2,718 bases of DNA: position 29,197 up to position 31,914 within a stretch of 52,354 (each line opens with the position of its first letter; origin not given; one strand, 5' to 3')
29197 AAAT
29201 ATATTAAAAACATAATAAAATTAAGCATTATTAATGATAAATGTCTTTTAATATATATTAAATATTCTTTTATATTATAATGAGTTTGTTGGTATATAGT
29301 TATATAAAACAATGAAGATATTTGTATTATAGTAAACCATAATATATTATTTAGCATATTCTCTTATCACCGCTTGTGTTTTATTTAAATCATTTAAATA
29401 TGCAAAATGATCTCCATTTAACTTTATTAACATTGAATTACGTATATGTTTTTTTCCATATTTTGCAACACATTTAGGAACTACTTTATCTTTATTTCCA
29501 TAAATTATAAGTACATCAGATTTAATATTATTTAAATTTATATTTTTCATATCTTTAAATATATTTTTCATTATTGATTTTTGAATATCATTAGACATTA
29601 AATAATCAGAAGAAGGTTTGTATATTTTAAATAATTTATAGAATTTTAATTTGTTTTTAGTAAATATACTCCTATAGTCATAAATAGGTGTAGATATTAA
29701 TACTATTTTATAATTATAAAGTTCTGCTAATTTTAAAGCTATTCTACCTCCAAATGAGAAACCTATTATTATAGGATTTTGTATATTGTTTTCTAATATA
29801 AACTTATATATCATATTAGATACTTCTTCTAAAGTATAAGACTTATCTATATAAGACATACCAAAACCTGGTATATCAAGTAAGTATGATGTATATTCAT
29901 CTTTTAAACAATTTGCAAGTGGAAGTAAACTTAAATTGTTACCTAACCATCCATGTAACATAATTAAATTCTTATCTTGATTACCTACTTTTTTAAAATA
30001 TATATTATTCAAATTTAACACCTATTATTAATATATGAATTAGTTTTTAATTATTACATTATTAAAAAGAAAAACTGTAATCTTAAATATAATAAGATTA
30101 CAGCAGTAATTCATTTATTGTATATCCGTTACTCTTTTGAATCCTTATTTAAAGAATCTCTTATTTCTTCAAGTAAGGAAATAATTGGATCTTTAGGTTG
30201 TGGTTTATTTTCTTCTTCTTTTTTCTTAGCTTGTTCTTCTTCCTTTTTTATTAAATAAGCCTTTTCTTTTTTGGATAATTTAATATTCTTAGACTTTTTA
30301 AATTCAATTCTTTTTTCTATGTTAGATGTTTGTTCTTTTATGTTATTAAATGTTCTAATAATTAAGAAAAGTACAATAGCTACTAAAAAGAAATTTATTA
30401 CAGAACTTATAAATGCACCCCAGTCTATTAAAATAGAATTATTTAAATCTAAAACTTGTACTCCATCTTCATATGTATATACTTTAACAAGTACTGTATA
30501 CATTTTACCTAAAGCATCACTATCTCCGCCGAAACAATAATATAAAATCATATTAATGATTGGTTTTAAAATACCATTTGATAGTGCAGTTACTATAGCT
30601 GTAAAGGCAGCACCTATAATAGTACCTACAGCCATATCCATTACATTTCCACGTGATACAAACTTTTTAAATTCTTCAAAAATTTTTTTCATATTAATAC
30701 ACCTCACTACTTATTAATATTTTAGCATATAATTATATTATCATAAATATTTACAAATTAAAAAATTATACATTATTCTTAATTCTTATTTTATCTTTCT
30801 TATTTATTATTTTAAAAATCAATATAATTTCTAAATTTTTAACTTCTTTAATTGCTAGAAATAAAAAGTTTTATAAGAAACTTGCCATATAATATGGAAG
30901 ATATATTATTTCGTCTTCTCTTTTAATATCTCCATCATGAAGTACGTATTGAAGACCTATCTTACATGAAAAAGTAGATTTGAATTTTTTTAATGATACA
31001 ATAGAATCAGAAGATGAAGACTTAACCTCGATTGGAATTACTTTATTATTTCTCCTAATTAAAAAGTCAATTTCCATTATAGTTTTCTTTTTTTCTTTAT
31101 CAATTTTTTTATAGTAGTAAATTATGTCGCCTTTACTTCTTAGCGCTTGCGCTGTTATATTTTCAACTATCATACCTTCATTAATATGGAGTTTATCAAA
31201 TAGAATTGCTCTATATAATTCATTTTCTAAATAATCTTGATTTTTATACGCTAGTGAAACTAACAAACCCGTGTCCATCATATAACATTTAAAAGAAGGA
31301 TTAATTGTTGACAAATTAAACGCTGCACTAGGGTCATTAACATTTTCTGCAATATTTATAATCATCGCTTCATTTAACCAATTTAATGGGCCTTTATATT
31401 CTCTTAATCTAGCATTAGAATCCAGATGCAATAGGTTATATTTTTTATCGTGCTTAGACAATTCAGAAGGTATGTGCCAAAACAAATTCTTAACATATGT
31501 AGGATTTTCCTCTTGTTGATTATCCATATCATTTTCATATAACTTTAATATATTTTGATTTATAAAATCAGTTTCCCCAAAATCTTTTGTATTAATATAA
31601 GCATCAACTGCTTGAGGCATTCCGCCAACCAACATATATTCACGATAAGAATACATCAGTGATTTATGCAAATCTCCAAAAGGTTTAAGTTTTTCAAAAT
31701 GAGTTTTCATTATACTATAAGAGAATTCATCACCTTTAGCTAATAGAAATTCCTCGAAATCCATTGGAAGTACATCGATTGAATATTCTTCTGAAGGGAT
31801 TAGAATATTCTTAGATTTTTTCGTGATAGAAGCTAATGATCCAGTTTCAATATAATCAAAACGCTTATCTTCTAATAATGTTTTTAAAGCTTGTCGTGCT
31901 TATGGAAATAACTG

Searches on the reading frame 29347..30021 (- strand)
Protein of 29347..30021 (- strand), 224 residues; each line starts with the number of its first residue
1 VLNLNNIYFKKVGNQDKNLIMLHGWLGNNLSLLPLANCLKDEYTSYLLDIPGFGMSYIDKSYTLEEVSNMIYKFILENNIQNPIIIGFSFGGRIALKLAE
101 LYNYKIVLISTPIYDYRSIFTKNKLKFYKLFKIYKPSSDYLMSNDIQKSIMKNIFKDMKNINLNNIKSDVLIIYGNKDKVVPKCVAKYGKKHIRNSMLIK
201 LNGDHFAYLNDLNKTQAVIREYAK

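Call 83: search_protein_families(library=pfam, proteins=[window:29347-30021:-], max_evalue=0.00001)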
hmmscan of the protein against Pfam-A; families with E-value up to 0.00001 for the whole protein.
window:29347-30021:- (224 aa): 3 families
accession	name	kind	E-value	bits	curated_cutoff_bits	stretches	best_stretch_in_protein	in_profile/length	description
PF00561.26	Abhydrolase_1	-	3.6e-19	69.8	25.8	1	19-106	3-97/245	alpha/beta hydrolase fold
PF12146.15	Hydrolase_4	-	1.1e-07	31.8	27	0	16-117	4-114/239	Serine aminopeptidase, S33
PF12697.13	Abhydrolase_6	-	2.7e-06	28.7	26.3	1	19-111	1-93/217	Alpha/beta hydrolase family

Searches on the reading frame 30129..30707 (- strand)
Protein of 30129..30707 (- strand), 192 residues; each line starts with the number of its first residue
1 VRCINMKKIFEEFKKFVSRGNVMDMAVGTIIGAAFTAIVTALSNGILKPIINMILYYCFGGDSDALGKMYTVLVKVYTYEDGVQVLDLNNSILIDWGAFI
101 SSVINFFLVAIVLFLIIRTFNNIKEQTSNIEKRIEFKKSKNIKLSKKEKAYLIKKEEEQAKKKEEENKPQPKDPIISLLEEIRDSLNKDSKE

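Call 83: search_protein_families(library=pfam, proteins=[window:30129-30707:-], max_evalue=0.00001)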
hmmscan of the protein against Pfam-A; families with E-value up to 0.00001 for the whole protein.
window:30129-30707:- (192 aa): 1 family
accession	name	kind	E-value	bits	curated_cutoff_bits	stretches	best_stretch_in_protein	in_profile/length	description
PF01741.23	MscL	-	7e-30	104.3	27.4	1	10-186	2-122/123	Large-conductance mechanosensitive channel, MscL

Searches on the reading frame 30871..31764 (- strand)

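Call 83: search_protein_families(library=pfam, proteins=[window:30871-31764:-], max_evalue=0.00001)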
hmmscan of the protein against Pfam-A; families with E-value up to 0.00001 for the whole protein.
window:30871-31764:- (297 aa): 1 family
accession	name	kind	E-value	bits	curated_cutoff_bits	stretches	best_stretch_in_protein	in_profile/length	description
PF13635.12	DUF4143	-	8.5e-24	84.5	28.1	1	83-250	8-160/160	Domain of unknown function (DUF4143)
